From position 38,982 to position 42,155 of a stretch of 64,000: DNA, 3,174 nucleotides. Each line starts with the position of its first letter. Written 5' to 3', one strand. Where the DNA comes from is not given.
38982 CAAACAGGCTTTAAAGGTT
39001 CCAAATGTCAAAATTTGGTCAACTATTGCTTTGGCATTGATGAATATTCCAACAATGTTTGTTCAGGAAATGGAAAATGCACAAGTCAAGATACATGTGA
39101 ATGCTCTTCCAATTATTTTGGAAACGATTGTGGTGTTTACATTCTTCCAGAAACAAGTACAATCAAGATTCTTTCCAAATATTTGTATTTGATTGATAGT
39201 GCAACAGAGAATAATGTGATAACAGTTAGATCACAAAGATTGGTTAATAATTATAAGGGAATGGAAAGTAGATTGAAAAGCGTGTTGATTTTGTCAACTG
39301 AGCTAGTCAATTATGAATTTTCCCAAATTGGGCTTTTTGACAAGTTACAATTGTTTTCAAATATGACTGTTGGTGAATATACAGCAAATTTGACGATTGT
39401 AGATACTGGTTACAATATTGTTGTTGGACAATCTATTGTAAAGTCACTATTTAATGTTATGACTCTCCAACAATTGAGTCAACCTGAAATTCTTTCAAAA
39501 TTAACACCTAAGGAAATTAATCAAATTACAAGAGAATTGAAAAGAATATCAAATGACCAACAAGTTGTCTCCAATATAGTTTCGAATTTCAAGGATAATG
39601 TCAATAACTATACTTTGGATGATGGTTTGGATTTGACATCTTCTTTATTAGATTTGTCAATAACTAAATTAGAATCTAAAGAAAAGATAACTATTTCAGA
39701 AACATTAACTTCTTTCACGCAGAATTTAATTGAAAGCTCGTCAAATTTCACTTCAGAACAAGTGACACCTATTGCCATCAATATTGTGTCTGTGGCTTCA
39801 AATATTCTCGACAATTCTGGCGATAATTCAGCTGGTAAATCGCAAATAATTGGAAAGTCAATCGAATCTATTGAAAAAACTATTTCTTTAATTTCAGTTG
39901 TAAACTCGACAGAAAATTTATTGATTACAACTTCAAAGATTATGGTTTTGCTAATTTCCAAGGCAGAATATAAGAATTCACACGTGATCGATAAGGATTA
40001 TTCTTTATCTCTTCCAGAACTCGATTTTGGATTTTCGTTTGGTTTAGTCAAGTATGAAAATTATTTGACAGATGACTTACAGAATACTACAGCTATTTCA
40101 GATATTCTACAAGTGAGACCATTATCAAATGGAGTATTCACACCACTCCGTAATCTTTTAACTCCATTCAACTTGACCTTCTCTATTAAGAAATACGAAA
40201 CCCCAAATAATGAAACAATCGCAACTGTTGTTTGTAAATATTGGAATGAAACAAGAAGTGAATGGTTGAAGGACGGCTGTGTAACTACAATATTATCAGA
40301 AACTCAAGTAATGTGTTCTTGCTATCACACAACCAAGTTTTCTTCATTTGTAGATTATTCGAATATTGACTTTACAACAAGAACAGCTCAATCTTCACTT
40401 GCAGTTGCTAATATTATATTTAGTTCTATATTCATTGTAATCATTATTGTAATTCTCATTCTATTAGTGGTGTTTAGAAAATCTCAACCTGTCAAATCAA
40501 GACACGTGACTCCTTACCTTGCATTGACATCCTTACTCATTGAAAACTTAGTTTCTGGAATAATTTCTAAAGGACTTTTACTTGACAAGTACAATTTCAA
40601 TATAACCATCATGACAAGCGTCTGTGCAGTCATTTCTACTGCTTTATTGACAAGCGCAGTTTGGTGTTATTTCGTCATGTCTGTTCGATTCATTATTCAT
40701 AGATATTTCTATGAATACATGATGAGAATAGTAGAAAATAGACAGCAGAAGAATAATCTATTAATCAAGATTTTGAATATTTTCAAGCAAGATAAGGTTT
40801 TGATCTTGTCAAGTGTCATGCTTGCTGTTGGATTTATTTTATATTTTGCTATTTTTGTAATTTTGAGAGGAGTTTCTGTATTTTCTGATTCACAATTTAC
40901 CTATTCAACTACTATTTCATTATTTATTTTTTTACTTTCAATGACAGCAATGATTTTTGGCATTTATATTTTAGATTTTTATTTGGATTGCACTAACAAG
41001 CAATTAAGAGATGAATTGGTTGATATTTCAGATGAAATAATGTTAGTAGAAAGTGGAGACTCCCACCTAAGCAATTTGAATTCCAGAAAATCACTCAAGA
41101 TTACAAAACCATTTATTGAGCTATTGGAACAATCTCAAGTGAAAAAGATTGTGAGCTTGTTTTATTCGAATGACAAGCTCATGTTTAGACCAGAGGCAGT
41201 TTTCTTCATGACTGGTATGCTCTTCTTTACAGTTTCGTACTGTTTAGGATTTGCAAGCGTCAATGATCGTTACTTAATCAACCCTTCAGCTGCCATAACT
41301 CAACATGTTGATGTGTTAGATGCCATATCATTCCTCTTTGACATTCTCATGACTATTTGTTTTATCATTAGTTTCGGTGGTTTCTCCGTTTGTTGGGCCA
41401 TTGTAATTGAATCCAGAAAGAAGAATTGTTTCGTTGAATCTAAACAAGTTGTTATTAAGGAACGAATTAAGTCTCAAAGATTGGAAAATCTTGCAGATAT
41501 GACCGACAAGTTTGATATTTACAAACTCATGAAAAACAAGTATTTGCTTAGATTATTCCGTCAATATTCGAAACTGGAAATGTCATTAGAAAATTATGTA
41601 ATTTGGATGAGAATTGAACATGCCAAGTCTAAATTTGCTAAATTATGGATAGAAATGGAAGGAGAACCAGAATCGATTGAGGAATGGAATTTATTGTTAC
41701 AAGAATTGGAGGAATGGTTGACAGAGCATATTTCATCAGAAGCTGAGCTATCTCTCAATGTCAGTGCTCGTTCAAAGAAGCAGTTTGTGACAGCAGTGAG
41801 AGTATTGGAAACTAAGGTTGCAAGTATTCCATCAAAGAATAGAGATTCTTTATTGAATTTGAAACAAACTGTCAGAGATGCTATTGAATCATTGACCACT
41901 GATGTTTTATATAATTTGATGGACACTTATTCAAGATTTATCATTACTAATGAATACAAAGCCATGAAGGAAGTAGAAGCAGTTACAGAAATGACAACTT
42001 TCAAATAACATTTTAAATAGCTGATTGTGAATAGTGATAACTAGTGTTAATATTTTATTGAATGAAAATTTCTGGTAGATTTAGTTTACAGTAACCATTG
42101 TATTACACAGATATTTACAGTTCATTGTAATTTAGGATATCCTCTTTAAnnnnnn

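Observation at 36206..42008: Giant EGF-repeat adhesion-GPCR-like receptor with GPS motif; evidence for ongoing repeat homogenisation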

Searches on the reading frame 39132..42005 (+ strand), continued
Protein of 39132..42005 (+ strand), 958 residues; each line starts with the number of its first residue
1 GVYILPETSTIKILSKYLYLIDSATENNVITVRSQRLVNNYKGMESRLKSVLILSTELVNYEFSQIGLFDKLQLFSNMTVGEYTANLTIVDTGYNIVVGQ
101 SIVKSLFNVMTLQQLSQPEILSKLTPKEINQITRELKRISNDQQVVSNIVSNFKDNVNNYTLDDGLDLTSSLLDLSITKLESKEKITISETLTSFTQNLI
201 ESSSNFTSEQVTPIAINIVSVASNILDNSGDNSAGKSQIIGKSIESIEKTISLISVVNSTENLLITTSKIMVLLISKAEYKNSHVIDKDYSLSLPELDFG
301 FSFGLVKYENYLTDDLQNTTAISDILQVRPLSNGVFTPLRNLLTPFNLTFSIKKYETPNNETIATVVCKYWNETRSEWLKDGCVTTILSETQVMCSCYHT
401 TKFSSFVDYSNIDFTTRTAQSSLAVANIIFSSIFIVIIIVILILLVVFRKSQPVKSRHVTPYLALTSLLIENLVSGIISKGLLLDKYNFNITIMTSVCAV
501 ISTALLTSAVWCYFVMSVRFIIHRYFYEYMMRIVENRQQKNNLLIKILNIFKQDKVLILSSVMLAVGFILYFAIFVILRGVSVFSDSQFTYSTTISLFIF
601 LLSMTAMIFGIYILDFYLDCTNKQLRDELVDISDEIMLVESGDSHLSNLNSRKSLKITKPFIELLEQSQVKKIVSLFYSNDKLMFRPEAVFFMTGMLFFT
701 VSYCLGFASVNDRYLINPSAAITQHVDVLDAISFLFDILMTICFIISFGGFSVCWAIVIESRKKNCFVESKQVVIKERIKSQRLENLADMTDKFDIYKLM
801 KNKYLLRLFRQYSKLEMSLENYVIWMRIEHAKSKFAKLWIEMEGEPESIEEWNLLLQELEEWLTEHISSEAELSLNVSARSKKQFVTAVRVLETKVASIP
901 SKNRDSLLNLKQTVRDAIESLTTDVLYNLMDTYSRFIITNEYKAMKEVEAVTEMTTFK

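Call 47: fold_search(model_id=the predicted structure, library=pdb)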
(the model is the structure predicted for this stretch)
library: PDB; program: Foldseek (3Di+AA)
matches with E <= 10: 762; with E <= 0.001: 11
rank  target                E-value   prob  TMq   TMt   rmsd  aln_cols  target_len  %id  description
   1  4dlo_A                7.0e-10  1.00  0.22  0.54  17.6       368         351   13  Crystal structure of the GAIN and HormR domains of brain angiogenesis inhibitor 3 (BAI3) (released 2012-02-22)
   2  4dlo_B                1.2e-09  1.00  0.21  0.53  16.6       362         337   13  Crystal structure of the GAIN and HormR domains of brain angiogenesis inhibitor 3 (BAI3) (released 2012-02-22)
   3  8oek                  1.5e-09  1.00  0.20  0.48  18.0       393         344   12  Crystal structure of the HormR-GAIN domains of adhesion GPCR ADGRB2 (BAI2) in the uncleaved state (released 2023-05-31)
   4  8ikj                  1.7e-08  1.00  0.22  0.36  16.6       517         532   12  Cryo-EM structure of the inactive CD97 (released 2024-02-14)
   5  6v55_A                8.4e-08  1.00  0.18  0.23   6.2       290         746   14  Full extracellular region of zebrafish Gpr126/Adgrg6 (released 2020-01-15)
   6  8vy2_A                1.0e-07  1.00  0.20  0.15  14.2       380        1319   13  Structure of mCELSR1 extracellular region containing CADH9-GAIN domains (released 2025-05-07)
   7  8vti_A                1.8e-07  1.00  0.18  0.41  17.4       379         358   13  Latrophilin-3 (ADGRL3) HormR and GAIN domains in the context of the holoreceptor (released 2024-12-11)
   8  4dlq_A                2.0e-07  1.00  0.19  0.45  17.5       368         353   12  Crystal structure of the GAIN and HormR domains of CIRL 1/Latrophilin 1 (CL1) (released 2012-02-22)
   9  8hc0_A                4.8e-07  1.00  0.16  0.33  16.2       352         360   12  Crystal structure of the extracellular domains of GPR110 (released 2023-09-13)
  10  9mqr_A                1.4e-05  1.00  0.18  0.62   5.8       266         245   13  A8 Fab in complex with CD97 (released 2025-09-24)
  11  5kvm_A                7.8e-05  1.00  0.15  0.36   5.2       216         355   17  Extracellular region of mouse GPR56/ADGRG1 in complex with FN3 monobody (released 2016-09-28)
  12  2ode_D                3.6e-02  1.00  0.11  0.81   3.2       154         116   18  Crystal structure of the heterodimeric complex of human RGS8 and activated Gi alpha 3 (released 2007-02-06)
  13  6am3_X                3.6e-02  1.00  0.07  0.46  10.2       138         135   15  Regulator of G protein signaling (RGS) 17 in complex with Ca2+ (released 2019-02-13)
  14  7mwr_B                4.1e-02  0.87  0.09  0.23  11.8       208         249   13  Structure of De Novo designed beta sheet heterodimer LHD101A53/B4 (released 2022-01-19)
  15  6am3_A                4.5e-02  1.00  0.07  0.47  10.2       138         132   15  Regulator of G protein signaling (RGS) 17 in complex with Ca2+ (released 2019-02-13)
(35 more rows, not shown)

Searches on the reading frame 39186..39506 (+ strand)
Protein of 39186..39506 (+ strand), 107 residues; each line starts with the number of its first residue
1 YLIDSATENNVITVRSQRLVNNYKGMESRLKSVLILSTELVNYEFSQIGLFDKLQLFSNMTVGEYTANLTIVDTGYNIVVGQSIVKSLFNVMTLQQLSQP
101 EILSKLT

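Call 75: search_protein_families(library=pfam, proteins=[window:39186-39506:+], max_evalue=1)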
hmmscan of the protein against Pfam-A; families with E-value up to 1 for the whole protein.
window:39186-39506:+ (107 aa): 0 families

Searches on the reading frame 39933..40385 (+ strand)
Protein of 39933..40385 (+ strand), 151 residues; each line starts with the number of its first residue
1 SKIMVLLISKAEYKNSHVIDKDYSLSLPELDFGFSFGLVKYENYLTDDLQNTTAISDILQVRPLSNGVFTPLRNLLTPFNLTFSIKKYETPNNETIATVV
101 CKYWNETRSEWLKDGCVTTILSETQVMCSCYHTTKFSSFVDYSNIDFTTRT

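Call 13: search_protein_families(library=pfam, proteins=[window:39933-40385:+], max_evalue=10)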
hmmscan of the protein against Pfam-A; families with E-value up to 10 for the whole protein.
seq(151 aa): 1 family
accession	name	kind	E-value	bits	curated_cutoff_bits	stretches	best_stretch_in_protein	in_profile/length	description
PF01825.27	GPS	-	4.5e-09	37.1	22.5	1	100-137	2-43/45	GPCR proteolysis site, GPS, motif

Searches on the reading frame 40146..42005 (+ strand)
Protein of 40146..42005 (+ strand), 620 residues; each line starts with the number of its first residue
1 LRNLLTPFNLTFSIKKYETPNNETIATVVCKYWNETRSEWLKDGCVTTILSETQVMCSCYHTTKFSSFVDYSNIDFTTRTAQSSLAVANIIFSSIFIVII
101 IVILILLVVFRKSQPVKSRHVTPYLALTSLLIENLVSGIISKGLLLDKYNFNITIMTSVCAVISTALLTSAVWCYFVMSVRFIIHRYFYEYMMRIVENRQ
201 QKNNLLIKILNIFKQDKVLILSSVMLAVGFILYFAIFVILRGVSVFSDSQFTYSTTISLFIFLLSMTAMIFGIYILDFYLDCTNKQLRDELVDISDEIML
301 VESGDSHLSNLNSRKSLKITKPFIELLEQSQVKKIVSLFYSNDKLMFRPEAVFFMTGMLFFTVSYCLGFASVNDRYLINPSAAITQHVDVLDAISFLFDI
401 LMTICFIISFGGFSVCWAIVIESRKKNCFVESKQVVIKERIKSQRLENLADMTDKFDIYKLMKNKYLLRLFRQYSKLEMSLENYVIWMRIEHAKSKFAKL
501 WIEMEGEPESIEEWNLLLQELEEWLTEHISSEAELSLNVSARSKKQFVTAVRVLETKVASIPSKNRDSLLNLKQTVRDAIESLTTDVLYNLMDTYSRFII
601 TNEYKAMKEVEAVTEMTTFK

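Call 17: find_homologous_proteins(query=A1, max_evalue=0.001)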
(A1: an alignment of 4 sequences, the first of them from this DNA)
Query A1 (4 sequences) (620 aa, profile of the alignment): 2 proteins with E <= 0.001 among 8000 candidates.
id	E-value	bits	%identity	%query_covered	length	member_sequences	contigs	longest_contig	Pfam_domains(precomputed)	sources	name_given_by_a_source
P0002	5.6e-293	991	38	95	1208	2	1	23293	PF01825.28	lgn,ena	-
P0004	2.6e-174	599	42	96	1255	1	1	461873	PF07974.20,PF25024.1,PF23106.2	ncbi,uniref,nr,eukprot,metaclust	ncbi:predicted protein [Naegleria gruberi]|uniref:Predicted protein n=1 Tax=Naegleria gruberi TaxID=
